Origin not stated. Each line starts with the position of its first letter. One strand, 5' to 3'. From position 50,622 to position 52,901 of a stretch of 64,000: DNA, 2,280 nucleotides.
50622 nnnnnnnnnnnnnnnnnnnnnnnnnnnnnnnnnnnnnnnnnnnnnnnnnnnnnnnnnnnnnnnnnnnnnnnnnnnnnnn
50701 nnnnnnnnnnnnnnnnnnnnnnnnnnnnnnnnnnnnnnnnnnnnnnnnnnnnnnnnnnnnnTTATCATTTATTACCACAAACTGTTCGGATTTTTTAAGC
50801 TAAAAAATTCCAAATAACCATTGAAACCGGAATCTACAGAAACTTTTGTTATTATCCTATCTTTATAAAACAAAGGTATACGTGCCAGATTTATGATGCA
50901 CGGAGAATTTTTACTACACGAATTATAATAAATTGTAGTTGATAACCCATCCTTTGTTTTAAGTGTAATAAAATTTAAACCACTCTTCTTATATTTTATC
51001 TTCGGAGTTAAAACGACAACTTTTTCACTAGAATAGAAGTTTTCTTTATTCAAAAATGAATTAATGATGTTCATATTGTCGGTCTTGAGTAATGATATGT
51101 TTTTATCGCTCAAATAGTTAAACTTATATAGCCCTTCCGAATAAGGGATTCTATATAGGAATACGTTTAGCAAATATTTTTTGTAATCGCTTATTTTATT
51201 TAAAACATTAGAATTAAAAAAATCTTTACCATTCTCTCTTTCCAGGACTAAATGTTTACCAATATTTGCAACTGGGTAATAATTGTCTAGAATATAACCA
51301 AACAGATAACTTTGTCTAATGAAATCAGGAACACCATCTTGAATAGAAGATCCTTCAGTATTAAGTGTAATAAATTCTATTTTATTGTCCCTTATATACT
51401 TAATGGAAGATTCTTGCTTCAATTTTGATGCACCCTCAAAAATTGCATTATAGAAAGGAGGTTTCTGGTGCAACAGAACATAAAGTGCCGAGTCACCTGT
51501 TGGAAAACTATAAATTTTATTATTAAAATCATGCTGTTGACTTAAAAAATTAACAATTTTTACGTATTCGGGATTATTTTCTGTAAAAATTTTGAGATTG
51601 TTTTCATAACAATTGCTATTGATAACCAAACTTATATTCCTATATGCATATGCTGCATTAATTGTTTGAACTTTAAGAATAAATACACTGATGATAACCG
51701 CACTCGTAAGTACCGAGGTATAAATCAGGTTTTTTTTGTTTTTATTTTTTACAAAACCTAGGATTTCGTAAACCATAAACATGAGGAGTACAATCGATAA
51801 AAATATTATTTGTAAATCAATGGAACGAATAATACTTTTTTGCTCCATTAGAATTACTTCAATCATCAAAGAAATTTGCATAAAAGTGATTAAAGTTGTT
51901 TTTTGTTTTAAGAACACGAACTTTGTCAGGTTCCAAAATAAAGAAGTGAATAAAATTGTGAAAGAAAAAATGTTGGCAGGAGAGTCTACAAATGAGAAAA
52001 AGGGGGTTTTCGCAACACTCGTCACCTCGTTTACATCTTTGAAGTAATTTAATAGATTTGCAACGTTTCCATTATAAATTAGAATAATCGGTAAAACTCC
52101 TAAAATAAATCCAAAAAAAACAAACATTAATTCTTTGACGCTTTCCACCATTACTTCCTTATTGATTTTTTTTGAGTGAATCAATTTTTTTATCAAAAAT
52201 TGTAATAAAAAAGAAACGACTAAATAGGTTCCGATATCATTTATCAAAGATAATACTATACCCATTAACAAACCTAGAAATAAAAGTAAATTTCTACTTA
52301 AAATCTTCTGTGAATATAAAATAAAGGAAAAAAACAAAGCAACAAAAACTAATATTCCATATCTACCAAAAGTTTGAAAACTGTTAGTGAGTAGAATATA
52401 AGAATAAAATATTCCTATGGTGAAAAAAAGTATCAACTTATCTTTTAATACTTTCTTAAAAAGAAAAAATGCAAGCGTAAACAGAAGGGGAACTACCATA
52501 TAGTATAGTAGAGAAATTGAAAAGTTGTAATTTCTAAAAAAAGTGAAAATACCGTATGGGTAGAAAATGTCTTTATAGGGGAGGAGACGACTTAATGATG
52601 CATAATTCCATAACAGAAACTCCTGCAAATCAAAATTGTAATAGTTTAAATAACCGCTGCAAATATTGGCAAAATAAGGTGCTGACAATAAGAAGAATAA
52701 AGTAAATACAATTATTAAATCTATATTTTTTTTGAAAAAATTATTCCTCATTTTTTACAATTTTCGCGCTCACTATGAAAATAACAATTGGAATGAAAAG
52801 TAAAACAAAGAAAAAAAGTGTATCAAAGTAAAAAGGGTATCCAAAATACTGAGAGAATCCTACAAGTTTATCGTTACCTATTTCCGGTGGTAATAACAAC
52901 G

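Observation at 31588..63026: A 31-kb envelope-glycosylation island with at least nine paralogous GT-C (PMT/ArnT-like) membrane glycosyltransferases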

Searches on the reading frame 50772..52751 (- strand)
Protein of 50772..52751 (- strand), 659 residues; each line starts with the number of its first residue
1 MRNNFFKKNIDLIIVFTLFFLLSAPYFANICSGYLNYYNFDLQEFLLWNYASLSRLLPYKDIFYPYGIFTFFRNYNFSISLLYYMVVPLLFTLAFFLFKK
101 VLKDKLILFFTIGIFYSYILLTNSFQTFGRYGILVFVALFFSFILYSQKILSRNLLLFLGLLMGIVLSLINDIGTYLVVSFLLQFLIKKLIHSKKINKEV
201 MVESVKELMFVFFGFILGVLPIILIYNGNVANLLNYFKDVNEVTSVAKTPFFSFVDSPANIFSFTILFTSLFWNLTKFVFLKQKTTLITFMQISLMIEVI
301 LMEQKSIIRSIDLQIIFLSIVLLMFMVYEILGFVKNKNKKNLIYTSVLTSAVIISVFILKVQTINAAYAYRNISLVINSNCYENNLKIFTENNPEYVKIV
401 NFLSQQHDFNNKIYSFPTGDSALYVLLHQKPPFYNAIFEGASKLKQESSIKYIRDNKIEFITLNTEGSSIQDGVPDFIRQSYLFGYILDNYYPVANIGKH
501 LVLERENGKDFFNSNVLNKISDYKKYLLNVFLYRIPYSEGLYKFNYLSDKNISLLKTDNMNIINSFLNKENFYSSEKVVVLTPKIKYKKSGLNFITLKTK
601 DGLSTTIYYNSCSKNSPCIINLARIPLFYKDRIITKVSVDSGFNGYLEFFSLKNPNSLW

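Call 3: search_protein_families(library=pfam, proteins=[window:50772-52751:-], max_evalue=0.01)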
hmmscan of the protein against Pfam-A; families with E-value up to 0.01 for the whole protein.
window:50772-52751:- (659 aa): 0 families

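Call 8: search_protein_families(library=ncbifam, proteins=[window:50772-52751:-], max_evalue=1)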
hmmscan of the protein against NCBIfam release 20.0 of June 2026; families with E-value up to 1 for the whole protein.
window:50772-52751:- (659 aa): 2 families
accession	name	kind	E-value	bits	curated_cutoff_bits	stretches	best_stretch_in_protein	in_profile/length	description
TIGR02184.2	Myco_arth_vir_N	domain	0.31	11.1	25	0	335-355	3-23/33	MspA/MspB/MIB-like signal-anchor domain-contatining protein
NF033232.1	small_YtzI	equivalog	0.5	9.8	33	0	350-371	9-30/41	YtzI protein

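Call 10: find_homologous_proteins(query=window:50772-52751:-)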
Query window:50772-52751:- (659 aa): 64 proteins with E <= 0.001 among 8000 candidates.
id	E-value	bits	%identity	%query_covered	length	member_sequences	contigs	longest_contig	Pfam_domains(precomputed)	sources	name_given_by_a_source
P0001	0.0e+0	1217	100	87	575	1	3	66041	-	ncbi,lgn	-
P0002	3.7e-215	734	52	99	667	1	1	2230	-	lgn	-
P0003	7.2e-210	717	53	97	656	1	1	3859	-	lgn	-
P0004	9.3e-210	717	53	100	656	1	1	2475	-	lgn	-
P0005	4.5e-208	711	52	98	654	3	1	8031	-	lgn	-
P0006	1.4e-201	690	50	99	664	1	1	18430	-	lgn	-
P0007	6.8e-201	687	49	100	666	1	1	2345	-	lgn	-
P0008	2.0e-200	686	50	100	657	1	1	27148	-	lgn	-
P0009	2.3e-200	686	50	97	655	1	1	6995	-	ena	-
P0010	5.6e-200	684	49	99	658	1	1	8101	-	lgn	-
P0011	9.7e-199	680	51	95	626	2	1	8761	-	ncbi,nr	ncbi:MAG: hypothetical protein Q8P29_03325, partial [Candidatus Levybacteria bacterium]|nr:hypotheti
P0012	1.5e-198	680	48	98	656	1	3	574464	-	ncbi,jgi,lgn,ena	-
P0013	3.2e-197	675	48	98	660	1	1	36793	-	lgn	-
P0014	9.7e-195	667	49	98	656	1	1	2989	-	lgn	-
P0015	2.0e-194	666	50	98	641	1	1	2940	-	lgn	-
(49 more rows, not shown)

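Call 15: search_solved_structures(query=A1, max_evalue=10)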
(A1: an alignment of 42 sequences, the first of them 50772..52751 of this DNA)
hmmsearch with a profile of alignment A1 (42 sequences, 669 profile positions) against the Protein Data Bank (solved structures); distinct sequences matched with E-value up to 10: 2.
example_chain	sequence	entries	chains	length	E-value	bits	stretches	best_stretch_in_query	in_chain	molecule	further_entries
8t05_A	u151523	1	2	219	0.24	13.1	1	90-247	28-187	Myomaker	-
3f72_A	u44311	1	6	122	1.4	10.6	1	607-635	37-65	Cadmium efflux system accessory protein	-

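Call 16: search_protein_families(library=pfam, alignment_id=A1, max_evalue=0.1)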
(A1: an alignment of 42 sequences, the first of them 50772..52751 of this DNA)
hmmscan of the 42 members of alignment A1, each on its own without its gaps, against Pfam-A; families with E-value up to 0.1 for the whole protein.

A. member 1, window:50772-52751:- (659 aa): 0 families

B. families by the number of members that match (of 42 scanned): 6 families
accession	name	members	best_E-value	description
PF13301.11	DUF4079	1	0.0029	Protein of unknown function (DUF4079)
PF10066.14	DUF2304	1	0.01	Uncharacterized conserved protein (DUF2304)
PF11654.13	NCE101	1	0.028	Non-classical export protein 1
PF18916.5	Lycopene_cyc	1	0.05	Lycopene cyclase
PF13246.12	Cation_ATPase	1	0.064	Cation transport ATPase (P-type)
PF13179.11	DUF4006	1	0.082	Family of unknown function (DUF4006)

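Call 28: predict_structure(alignment_id=A1)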
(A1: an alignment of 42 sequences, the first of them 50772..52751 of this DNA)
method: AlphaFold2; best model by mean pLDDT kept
length: 659 residues; sequences in the alignment: 42
mean_pLDDT: 85.5   pTM: 0.81
mean pLDDT of the five models: 85.5, 84.5, 84.1, 82.4, 82.4
residues with pLDDT >= 90: 329; 70-90: 247; 50-70: 74; < 50: 9
segments of 3 or more residues with pLDDT < 50: 61-64
pLDDT, mean of each block of 10 residues (from residue 1): 69 94 87 78 86 72 60 86 93 96 93 93 84 94 91 94 89 86 91 80 92 92 59 61 55 65 89 87 88 92 67 81 94 90 94 83 74 87 91 95 96 91 92 72 84 96 84 81 93 96 93 94 93 74 77 91 93 91 81 91 93 87 91 94 89 71
secondary structure, 60 per line:
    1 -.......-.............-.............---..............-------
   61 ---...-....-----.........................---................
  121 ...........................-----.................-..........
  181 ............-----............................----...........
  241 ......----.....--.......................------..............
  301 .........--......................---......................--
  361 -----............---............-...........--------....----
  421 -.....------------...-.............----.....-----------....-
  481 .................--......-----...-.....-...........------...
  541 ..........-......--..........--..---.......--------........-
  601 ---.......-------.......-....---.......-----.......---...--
elements in order: H2-8 H10-22 H24-36 H40-53 H68-71 H77-101 H105-147 H153-169 H171-192 H198-225 H230-246 H251-255 H258-280 H287-309 H312-333 H337-358 H366-377 H381-392 H394-404 E413-416 H422-426 H443-455 E460-464 H476-479 H481-490 E491-497 E500-505 H515-519 H521-528 E529-531 H538-550 E552-557 H560-569 E577-583 E592-599 E604-610 E618-621 H626-629 E633-639 E645-651

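Call 38: find_encoding_contigs(protein=P0012, flank=10000, max_places=2)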
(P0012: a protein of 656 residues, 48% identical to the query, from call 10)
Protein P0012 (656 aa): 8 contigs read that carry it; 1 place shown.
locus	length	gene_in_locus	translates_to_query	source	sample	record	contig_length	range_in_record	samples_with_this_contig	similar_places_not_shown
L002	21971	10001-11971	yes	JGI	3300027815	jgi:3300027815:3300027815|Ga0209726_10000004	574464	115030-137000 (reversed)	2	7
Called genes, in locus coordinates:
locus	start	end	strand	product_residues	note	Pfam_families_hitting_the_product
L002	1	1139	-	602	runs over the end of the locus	PF10131:PTPS_related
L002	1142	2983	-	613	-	-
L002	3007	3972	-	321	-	PF00535:Glycos_transf_2, PF10111:Glyco_tranf_2_2 (weak)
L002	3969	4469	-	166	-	PF02779:Transket_pyr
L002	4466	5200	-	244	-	PF13292:DXP_synthase_N, PF00456:Transketolase_N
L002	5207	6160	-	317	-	PF00106:adh_short (faint), PF01073:3Beta_HSD, PF01370:Epimerase, PF02719:Polysacc_synt_2, PF04321:RmlD_sub_bind, PF05368:NmrA (weak), PF16363:GDP_Man_Dehyd, PF07993:NAD_binding_4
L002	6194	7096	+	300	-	PF05219:DREV (weak), PF13489:Methyltransf_23, PF08003:Methyltransf_9 (weak), PF13847:Methyltransf_31, PF08241:Methyltransf_11, PF08242:Methyltransf_12, PF13649:Methyltransf_25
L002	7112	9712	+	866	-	PF00535:Glycos_transf_2, PF10111:Glyco_tranf_2_2 (faint), PF13641:Glyco_tranf_2_3, PF13506:Glyco_transf_21, PF13231:PMT_2 (weak)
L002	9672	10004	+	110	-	-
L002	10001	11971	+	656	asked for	-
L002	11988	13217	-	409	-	PF08421:Methyltransf_13, PF13489:Methyltransf_23, PF08242:Methyltransf_12 (weak), PF08484:Methyltransf_14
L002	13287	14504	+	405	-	PF01943:Polysacc_synt, PF05975:EcsB (weak), PF13440:Polysacc_synt_3, PF01554:MatE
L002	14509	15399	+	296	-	PF00535:Glycos_transf_2, PF10111:Glyco_tranf_2_2, PF13641:Glyco_tranf_2_3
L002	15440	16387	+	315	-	PF01073:3Beta_HSD, PF01370:Epimerase, PF04321:RmlD_sub_bind, PF16363:GDP_Man_Dehyd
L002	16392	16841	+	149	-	PF00908:dTDP_sugar_isom, PF05523:FdtA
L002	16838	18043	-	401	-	PF02350:Epimerase_2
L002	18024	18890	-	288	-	PF01370:Epimerase, PF04321:RmlD_sub_bind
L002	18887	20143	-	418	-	PF08421:Methyltransf_13, PF13489:Methyltransf_23, PF08241:Methyltransf_11, PF08242:Methyltransf_12, PF13649:Methyltransf_25 (weak), PF13847:Methyltransf_31 (weak), PF08484:Methyltransf_14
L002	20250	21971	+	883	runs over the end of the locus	PF13439:Glyco_transf_4 (weak), PF13524:Glyco_trans_1_2, PF13692:Glyco_trans_1_4, PF20706:GT4-conflict (weak), PF00534:Glycos_transf_1, PF13231:PMT_2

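Call 42: find_related_loci(query=A1, collection=genome_contigs, flank=10000)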
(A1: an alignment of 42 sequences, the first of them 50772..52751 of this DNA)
Query A1 (659 aa) in genome_contigs; peptide patterns used: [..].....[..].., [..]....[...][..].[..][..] (x = any residue, [..] = any of these).
119 stretches matched a pattern; 24 encode a relative of the query (tblastn E <= 1e-3); 23 distinct loci.
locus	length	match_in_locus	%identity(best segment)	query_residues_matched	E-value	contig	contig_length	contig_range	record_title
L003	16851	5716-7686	49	8-659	0e+0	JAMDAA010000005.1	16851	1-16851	MAG: Patescibacteria group bacterium isolate FK_Sedi_B_Bin.274 NODE_12566_length_16851_cov_21.3728, whole genome shotgun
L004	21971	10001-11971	40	4-652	1e-147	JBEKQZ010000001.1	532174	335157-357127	MAG: Candidatus Levyibacteriota bacterium isolate SPRUCE 49 SPRUCE_49_1, whole genome shotgun sequence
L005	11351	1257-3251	41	4-659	7e-146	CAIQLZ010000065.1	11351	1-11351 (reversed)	MAG: Candidatus Levybacteria bacterium isolate AM-lipid-01-D9_bin-0046 genome assembly, contig: bin-0046:065/107, whole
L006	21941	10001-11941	36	13-659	1e-115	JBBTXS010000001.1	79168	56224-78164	MAG: Patescibacteria group bacterium isolate H51-bin091_1 H51_bin091_1_000000000001, whole genome shotgun sequence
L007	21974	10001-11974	34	5-659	4e-95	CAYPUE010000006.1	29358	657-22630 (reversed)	MAG TPA_asm: uncultured Gammaproteobacteria bacterium isolate SRP269290_co2_354 genome assembly, contig: NODE_1420_lengt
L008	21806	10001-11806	34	31-637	4e-94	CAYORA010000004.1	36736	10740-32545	MAG TPA_asm: uncultured Gammaproteobacteria bacterium isolate SRP170004_co1_164 genome assembly, contig: NODE_1558_lengt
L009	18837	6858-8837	50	8-659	0e+0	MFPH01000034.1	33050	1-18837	MAG: Candidatus Levybacteria bacterium RIFCSPLOWO2_12_FULL_37_14 rifcsplowo2_12_scaffold_2655, whole genome shotgun sequ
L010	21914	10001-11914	31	8-659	2e-86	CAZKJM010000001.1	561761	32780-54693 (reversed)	MAG TPA_asm: uncultured Gammaproteobacteria bacterium isolate binchicken_co20_415 genome assembly, contig: NODE_8_length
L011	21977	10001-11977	31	1-659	3e-81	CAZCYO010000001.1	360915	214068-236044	MAG TPA_asm: uncultured Gammaproteobacteria bacterium isolate SRP278252_co1_715 genome assembly, contig: NODE_11_length_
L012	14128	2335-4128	33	31-629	4e-81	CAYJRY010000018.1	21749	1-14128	MAG TPA_asm: uncultured Gammaproteobacteria bacterium isolate ERP125453_co1_466 genome assembly, contig: NODE_2279_lengt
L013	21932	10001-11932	31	4-659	5e-78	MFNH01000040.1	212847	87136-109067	MAG: Candidatus Levybacteria bacterium RBG_16_35_11 RBG_16_scaffold_309, whole genome shotgun sequence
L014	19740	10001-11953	33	7-659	4e-86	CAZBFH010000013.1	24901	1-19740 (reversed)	MAG TPA_asm: uncultured Gammaproteobacteria bacterium isolate SRP342105_co2_162 genome assembly, contig: NODE_1985_lengt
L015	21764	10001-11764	34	39-642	1e-72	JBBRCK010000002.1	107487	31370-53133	MAG: Candidatus Levyibacteriota bacterium isolate Co_metawrap_2398 Cmw_2398_k141_4533044_length_107487_cov_17.1960, whol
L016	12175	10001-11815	32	27-638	1e-63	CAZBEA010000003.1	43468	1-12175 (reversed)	MAG TPA_asm: uncultured Gammaproteobacteria bacterium isolate binchicken_co16_305 genome assembly, contig: NODE_1446_len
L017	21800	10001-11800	29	25-641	8e-62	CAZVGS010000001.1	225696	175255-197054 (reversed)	MAG TPA_asm: uncultured Gammaproteobacteria bacterium isolate binchicken_co16_182 genome assembly, contig: NODE_58_lengt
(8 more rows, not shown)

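Call 62: search_protein_representatives(alignment_id=A1)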
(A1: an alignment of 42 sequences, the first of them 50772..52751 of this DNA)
Query: 42 sequences, 669 profile positions. Proteins with E-value up to 0.001 (for the whole library): 1082; up to 1e-10: 550; up to 1e-30: 219. The best 150 are listed.
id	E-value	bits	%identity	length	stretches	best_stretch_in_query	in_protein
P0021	9.4e-255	863.7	-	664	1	1-669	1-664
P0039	9.9e-255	863.7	-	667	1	1-669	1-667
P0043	1.8e-236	803.3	-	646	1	1-669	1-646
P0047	6.5e-229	778.3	-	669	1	1-669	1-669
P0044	1.1e-224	764.4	-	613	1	25-668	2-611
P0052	2.6e-218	743.3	-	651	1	6-669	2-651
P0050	2.4e-216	736.9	-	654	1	9-666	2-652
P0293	1.7e-214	730.7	-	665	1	1-669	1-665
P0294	3.0e-208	710.1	-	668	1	1-665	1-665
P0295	1.9e-205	700.8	-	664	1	1-669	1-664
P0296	4.6e-204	696.3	-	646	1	10-669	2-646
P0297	5.9e-200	682.7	-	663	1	6-669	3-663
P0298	2.2e-195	667.6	-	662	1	7-669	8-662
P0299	8.2e-195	665.7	-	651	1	16-669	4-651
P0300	1.8e-194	664.5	-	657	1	11-669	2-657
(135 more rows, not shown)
